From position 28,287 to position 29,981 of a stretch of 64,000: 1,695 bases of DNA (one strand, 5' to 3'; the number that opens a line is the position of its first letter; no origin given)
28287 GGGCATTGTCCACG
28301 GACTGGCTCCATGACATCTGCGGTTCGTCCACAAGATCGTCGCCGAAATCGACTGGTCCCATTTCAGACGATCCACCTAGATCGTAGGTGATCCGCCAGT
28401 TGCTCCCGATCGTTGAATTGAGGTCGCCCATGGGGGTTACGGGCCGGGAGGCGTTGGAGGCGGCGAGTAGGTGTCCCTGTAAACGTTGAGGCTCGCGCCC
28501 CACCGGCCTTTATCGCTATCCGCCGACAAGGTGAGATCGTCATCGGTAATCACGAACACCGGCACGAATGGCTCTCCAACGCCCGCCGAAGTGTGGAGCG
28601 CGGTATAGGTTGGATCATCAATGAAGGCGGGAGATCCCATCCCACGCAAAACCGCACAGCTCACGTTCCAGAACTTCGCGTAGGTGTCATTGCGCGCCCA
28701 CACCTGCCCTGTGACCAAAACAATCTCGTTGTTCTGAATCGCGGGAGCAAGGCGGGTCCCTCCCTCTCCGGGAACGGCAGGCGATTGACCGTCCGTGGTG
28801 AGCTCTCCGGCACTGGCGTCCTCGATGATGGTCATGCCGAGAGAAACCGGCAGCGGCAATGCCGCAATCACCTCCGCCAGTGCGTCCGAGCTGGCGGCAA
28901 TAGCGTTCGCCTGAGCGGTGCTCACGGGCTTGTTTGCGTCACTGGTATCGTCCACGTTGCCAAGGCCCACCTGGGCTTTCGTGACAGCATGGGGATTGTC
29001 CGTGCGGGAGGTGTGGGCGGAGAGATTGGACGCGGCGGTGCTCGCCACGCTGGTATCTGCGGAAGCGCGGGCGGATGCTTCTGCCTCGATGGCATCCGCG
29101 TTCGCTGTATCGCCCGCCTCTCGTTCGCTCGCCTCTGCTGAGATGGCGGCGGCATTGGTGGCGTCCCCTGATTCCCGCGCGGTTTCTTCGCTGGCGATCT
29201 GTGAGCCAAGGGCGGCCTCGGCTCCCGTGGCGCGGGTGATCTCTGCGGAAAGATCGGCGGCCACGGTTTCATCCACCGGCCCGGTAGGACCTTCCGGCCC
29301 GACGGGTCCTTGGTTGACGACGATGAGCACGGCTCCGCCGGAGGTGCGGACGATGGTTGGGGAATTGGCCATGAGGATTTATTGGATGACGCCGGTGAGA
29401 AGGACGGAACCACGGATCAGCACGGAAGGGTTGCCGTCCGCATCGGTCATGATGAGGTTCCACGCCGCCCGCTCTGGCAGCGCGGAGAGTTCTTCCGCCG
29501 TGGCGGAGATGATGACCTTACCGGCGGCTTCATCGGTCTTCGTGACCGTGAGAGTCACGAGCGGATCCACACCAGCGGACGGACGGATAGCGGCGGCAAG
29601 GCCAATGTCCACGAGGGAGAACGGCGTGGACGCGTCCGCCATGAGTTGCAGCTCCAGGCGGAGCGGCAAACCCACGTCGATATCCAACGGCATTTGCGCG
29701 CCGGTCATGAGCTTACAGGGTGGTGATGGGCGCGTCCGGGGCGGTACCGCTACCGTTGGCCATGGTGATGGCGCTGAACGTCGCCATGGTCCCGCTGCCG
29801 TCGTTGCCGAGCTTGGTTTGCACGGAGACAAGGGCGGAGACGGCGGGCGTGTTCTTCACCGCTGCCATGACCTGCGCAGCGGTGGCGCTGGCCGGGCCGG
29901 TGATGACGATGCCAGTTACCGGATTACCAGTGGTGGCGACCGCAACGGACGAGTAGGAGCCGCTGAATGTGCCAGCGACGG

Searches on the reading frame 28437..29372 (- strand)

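Call 18: search_protein_families(library=pfam, proteins=[window:28437-29372:-], max_evalue=0.01)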
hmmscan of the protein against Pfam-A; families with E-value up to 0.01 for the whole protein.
window:28437-29372:- (311 aa): 0 families

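Call 90: search_protein_families(library=phrogs, proteins=[window:28437-29372:-], max_evalue=0.001)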
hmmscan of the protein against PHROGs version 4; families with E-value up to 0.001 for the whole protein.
window:28437-29372:- (311 aa): 22 families
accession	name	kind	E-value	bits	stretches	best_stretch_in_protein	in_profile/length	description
phrog_35419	-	tail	3.3e-10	40.8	1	89-172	132-217/414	tail fiber protein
phrog_38707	-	unknown function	2.2e-09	37.5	1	129-165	403-439/675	-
phrog_33513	-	unknown function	1.8e-08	33.7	1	75-164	499-585/1042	-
phrog_34368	-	unknown function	5.1e-07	30.1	1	87-149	44-105/344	-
phrog_2163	-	head and packaging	9.3e-07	29.3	1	92-169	185-263/574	virion structural protein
phrog_25620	-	tail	9.7e-07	29.4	1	115-148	219-252/348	tail collar fiber protein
phrog_38418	-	unknown function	1.9e-06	28.1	1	100-163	86-149/472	-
phrog_13892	-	tail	2e-06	28.1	1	130-167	563-600/676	minor tail protein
phrog_3285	-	tail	2.8e-06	27.5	1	90-163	181-237/491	minor tail protein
phrog_12754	-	unknown function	4e-06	27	1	113-148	30-65/579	-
phrog_2712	-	tail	7.9e-06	25.5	1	101-148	143-190/700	tail fiber protein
phrog_24919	-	tail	8.9e-06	25.8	1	92-173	73-159/402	tail fiber protein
phrog_5207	-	unknown function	2.7e-05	23.8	1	130-162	469-501/689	-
phrog_8780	-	tail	4.3e-05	22.9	1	131-167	427-463/755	minor tail protein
phrog_7449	-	unknown function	6.4e-05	21.9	1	129-160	439-470/1714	-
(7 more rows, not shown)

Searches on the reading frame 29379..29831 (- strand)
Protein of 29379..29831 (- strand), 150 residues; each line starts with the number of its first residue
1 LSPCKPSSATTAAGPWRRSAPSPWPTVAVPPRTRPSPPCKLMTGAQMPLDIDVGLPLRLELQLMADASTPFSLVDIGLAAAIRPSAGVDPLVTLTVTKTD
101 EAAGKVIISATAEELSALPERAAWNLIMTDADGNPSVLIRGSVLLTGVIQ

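Call 18: search_protein_families(library=pfam, proteins=[window:29379-29831:-], max_evalue=0.01)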
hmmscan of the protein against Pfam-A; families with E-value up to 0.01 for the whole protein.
window:29379-29831:- (150 aa): 1 family
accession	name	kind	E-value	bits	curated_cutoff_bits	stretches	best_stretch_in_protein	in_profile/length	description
PF23926.2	LtfC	-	0.0011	19.9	27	1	48-143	6-97/100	LtfC-like, beta-sandwich domain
